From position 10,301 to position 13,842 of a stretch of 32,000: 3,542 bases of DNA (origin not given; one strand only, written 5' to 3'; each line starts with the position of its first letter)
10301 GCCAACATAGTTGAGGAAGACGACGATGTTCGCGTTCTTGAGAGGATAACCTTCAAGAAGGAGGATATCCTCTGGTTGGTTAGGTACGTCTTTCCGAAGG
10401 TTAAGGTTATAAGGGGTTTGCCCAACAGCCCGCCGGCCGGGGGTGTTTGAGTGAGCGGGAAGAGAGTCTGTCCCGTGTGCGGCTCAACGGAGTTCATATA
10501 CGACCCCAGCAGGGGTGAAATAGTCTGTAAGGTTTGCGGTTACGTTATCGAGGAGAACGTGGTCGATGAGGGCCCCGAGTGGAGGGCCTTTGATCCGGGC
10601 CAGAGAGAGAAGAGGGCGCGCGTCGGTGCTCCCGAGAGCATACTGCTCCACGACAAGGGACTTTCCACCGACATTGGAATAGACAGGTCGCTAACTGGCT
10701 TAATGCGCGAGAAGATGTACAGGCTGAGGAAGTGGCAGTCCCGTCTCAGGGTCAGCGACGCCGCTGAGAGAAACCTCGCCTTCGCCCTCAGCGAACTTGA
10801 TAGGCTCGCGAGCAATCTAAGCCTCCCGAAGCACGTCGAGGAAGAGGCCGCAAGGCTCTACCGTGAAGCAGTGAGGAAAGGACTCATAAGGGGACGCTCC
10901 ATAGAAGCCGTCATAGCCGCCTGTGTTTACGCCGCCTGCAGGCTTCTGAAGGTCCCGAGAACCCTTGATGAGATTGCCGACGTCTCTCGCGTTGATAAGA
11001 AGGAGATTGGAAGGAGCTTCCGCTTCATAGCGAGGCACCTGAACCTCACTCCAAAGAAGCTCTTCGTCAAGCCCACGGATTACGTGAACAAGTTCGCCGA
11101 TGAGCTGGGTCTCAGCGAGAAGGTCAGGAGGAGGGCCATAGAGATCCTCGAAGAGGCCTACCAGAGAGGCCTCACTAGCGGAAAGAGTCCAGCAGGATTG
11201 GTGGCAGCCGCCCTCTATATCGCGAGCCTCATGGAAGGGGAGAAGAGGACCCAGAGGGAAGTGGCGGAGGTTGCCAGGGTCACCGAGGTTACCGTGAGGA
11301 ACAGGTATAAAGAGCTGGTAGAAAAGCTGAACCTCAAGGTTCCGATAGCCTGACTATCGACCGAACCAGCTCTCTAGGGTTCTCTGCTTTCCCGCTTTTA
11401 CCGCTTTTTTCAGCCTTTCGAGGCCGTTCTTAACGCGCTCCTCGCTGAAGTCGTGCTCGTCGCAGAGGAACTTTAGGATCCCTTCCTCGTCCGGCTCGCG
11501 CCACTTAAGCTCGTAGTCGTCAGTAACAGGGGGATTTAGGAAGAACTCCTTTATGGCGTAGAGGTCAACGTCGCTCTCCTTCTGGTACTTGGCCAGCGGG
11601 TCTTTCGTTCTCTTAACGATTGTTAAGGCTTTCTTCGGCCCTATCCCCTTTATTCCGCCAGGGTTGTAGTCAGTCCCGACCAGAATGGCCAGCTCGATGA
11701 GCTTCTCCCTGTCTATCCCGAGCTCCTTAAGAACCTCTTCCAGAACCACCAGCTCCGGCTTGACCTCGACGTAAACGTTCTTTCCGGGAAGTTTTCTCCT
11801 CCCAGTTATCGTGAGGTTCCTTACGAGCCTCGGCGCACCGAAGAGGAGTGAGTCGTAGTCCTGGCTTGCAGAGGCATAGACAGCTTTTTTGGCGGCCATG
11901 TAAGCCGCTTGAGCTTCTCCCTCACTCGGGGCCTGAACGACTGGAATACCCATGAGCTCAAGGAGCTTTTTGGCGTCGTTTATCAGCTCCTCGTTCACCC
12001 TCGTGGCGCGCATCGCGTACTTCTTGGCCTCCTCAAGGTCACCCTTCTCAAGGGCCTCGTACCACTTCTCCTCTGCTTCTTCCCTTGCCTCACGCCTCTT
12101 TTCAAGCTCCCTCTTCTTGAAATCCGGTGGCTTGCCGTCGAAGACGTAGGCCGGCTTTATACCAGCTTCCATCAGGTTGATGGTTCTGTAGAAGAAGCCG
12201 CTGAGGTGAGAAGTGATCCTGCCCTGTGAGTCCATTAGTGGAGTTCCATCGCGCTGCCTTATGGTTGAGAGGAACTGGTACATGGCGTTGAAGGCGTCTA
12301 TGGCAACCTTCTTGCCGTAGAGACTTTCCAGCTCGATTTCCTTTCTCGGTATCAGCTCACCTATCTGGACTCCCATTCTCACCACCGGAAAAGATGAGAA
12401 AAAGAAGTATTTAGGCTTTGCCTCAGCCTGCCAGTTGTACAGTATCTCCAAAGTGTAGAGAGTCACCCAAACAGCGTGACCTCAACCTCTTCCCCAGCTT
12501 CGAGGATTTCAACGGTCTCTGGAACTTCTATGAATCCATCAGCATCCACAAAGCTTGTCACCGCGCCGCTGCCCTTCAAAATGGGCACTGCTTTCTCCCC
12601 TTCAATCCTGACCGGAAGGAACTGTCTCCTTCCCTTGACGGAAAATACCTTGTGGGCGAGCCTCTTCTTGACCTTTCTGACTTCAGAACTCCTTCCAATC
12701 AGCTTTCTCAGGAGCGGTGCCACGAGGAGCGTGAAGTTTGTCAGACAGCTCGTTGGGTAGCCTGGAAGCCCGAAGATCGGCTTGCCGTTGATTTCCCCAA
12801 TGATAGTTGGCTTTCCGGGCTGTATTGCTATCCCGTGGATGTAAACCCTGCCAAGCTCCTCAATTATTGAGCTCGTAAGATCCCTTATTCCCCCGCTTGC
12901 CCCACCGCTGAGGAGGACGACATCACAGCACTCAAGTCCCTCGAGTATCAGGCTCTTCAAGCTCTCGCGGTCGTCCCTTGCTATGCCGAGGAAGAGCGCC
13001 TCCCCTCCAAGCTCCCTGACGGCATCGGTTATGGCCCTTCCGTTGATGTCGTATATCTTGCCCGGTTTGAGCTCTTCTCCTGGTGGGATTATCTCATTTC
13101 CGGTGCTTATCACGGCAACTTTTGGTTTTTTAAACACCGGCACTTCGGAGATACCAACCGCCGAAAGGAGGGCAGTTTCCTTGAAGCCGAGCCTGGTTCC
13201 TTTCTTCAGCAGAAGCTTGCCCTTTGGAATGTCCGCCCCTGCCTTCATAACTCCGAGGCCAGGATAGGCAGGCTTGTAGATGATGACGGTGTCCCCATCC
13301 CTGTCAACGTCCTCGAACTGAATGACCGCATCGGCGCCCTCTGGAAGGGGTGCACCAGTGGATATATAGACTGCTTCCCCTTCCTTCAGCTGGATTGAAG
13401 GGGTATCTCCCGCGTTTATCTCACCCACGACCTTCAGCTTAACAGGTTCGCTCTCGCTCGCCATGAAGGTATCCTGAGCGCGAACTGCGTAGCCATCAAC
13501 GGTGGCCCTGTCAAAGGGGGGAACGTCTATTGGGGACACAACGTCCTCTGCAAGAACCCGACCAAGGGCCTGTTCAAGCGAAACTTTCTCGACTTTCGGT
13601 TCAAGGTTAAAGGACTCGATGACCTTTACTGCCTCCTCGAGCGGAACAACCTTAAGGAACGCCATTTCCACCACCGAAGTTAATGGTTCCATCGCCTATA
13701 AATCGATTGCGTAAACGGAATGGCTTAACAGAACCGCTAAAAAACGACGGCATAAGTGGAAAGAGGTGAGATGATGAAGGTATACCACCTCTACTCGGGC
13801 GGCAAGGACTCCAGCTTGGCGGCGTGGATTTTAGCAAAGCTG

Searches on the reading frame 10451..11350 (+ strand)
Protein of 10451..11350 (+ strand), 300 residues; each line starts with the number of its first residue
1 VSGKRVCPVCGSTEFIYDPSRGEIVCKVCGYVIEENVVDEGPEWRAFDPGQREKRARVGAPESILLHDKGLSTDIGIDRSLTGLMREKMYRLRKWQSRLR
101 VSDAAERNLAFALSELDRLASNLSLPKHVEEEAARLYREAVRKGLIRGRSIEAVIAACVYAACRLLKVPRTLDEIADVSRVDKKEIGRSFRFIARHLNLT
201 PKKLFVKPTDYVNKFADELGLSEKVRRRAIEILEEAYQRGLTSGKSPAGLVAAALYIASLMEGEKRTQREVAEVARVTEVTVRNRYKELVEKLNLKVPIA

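Call 42: search_protein_families(library=pfam, proteins=[window:10451-11350:+], max_evalue=0.00001)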
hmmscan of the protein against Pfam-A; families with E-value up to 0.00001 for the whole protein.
window:10451-11350:+ (300 aa): 2 families
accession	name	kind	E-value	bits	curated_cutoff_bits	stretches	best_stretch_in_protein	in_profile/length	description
PF00382.24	TFIIB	-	4.1e-56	187.4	23.6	2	203-291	3-91/92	Transcription factor TFIIB repeat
PF08271.17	Zn_Ribbon_TF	-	1.8e-19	69.4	29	1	6-47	2-43/43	TFIIB zinc-binding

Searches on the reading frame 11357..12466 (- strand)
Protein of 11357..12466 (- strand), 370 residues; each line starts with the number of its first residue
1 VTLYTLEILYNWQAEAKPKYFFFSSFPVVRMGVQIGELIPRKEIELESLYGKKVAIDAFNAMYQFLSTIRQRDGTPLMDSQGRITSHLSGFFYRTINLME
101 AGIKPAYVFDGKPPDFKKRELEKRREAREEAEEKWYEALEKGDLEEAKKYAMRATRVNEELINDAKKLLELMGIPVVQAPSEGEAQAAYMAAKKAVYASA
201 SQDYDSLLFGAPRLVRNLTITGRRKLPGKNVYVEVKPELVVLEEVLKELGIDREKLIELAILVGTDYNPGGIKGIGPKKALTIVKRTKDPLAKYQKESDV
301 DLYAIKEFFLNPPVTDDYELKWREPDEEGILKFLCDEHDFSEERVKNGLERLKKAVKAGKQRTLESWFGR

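Call 42: search_protein_families(library=pfam, proteins=[window:11357-12466:-], max_evalue=0.00001)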
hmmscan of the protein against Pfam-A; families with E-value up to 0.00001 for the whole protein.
window:11357-12466:- (370 aa): 2 families
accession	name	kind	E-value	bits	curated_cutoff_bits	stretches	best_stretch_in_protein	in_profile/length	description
PF00867.23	XPG_I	-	1e-28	100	24.9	1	173-266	1-89/89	XPG I-region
PF00752.23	XPG_N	-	1.3e-22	80.6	22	1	42-131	17-101/101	XPG N-terminal domain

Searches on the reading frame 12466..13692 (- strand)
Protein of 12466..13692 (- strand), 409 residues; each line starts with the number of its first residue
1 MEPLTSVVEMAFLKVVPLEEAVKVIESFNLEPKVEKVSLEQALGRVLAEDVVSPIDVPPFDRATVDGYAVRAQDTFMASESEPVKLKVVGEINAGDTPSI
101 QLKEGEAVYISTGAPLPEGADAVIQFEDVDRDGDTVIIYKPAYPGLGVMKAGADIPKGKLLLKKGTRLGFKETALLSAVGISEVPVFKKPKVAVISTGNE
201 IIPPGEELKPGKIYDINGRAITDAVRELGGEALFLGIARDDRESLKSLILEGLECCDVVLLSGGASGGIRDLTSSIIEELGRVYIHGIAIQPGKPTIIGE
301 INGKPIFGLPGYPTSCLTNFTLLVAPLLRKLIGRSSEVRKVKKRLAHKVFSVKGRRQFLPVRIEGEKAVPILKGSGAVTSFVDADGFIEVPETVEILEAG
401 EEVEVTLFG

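Call 42: search_protein_families(library=pfam, proteins=[window:12466-13692:-], max_evalue=0.00001)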
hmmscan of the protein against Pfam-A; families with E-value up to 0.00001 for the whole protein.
window:12466-13692:- (409 aa): 3 families
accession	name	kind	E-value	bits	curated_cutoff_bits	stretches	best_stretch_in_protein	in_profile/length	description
PF03453.22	MoeA_N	-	9.7e-49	165.5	30.8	1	17-180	2-160/160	MoeA N-terminal region (domain I and II)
PF00994.29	MoCF_biosynth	-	1.8e-28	99.5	26.6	1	193-330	1-144/144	Probable molybdopterin binding domain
PF03454.20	MoeA_C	-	2.7e-19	69.6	22.1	1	344-408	3-72/72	MoeA C-terminal region (domain IV)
